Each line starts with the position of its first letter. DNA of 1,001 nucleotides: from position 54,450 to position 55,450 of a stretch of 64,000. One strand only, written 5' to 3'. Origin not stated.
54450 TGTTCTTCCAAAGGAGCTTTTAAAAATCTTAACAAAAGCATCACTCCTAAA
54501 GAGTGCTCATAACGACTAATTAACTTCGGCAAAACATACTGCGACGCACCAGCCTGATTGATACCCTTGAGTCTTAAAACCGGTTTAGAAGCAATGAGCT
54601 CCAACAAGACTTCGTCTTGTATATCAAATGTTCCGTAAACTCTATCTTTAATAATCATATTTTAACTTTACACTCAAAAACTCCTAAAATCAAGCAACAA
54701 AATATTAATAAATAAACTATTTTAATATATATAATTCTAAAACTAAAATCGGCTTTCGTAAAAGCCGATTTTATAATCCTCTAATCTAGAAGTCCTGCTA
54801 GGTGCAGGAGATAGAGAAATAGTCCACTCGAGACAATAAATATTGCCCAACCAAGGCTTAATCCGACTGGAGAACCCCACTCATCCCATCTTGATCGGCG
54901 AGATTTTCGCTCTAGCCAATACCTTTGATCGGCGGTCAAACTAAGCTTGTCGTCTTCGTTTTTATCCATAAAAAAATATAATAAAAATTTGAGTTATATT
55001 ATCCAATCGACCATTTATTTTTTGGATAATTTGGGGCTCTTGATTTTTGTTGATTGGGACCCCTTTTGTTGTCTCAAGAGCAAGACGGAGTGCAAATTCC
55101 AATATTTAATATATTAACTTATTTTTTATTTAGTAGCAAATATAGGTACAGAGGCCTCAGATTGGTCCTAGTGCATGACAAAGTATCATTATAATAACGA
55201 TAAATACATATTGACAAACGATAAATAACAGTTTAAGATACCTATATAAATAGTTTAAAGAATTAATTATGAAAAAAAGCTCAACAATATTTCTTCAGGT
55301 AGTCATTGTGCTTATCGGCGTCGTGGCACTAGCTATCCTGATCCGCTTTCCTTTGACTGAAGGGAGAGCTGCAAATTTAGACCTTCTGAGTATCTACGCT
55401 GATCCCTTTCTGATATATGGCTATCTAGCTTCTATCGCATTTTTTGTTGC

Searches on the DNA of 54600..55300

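Call 56: search_rna_families(source=window, start=54600, end=55300, threshold=evalue, max_evalue=1, show_alignments=1)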
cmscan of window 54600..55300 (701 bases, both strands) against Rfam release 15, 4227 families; matches with E-value up to 1: 3.
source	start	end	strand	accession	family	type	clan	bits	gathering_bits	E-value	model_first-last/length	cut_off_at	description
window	54743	54774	+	RF03665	MIR4359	Gene; miRNA;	-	25.8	75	0.018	19-50/67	no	MIR4359 microRNA precursor family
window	54744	54773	-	RF03665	MIR4359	Gene; miRNA;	-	23.3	75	0.086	20-49/67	no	MIR4359 microRNA precursor family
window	55014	55083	+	RF00773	mir-298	Gene; miRNA;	-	19.4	80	0.36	1-85/85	no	mir-298 microRNA precursor family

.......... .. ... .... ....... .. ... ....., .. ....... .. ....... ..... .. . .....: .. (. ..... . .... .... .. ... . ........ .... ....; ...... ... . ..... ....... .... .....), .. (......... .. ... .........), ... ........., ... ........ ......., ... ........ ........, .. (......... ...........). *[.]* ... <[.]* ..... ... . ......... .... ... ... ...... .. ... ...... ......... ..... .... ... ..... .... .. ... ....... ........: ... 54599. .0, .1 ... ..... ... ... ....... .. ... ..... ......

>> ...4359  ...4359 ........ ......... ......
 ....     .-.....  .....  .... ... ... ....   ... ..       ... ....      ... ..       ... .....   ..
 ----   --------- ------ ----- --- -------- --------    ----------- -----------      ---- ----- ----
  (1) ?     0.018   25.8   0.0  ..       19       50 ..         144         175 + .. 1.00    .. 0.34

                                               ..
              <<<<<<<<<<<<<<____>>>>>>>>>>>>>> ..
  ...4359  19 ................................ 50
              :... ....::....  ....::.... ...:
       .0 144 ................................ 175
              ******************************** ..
